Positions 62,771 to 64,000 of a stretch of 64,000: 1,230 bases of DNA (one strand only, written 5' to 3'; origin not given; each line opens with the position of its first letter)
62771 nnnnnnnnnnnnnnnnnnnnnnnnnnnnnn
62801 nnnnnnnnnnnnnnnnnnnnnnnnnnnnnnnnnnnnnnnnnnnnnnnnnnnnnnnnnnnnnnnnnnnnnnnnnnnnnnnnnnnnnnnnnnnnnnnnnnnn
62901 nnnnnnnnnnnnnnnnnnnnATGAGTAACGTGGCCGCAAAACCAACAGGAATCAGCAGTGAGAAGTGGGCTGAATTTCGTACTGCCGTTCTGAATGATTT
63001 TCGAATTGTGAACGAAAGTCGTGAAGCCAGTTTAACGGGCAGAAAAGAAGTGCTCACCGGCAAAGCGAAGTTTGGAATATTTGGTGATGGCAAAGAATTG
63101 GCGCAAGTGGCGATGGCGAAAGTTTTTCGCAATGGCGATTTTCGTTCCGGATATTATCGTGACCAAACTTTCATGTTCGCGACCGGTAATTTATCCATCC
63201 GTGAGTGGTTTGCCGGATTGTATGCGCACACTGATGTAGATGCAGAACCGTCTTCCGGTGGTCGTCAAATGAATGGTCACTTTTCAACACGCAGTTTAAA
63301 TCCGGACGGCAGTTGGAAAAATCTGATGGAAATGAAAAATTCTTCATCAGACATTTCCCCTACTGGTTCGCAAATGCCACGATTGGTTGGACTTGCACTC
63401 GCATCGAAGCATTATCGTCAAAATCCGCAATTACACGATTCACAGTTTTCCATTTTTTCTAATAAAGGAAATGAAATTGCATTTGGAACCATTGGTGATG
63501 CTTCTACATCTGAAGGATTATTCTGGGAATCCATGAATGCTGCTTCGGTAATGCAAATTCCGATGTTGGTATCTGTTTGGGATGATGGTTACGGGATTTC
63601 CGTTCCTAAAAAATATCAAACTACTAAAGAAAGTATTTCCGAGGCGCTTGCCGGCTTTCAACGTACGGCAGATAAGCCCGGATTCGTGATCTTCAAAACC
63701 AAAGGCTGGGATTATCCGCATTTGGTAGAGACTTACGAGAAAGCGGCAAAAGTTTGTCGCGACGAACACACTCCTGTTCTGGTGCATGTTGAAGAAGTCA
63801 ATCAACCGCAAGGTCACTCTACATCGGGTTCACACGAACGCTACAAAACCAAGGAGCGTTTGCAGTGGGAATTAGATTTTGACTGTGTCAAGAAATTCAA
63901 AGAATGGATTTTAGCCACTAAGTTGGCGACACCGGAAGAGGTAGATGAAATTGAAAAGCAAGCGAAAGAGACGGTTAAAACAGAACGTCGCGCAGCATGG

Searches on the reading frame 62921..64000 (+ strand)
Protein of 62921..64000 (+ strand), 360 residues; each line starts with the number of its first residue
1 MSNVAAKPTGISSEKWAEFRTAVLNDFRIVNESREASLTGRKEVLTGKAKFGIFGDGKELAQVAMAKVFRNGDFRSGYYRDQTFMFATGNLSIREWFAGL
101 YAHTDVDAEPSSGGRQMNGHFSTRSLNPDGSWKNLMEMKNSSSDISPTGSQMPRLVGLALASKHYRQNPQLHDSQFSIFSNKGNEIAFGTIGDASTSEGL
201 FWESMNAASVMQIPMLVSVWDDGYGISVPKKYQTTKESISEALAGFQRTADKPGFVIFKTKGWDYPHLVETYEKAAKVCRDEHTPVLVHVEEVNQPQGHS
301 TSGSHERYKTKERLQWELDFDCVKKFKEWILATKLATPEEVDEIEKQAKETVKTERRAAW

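Call 13: search_protein_families(library=pfam, proteins=[window:62921-64000:+], max_evalue=0.01)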
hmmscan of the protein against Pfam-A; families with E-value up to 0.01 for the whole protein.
window:62921-64000:+ (360 aa): 3 families
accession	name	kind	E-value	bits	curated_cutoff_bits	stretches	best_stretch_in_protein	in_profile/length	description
PF00676.26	E1_dh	-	4.1e-29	101.9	22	1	47-355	21-287/300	Dehydrogenase E1 component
PF00456.26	Transketolase_N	-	0.00077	19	22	0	147-223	113-183/334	Transketolase, thiamine diphosphate binding domain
PF13292.11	DXP_synthase_N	-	0.0093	15.7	21.2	0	188-227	137-176/274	1-deoxy-D-xylulose-5-phosphate synthase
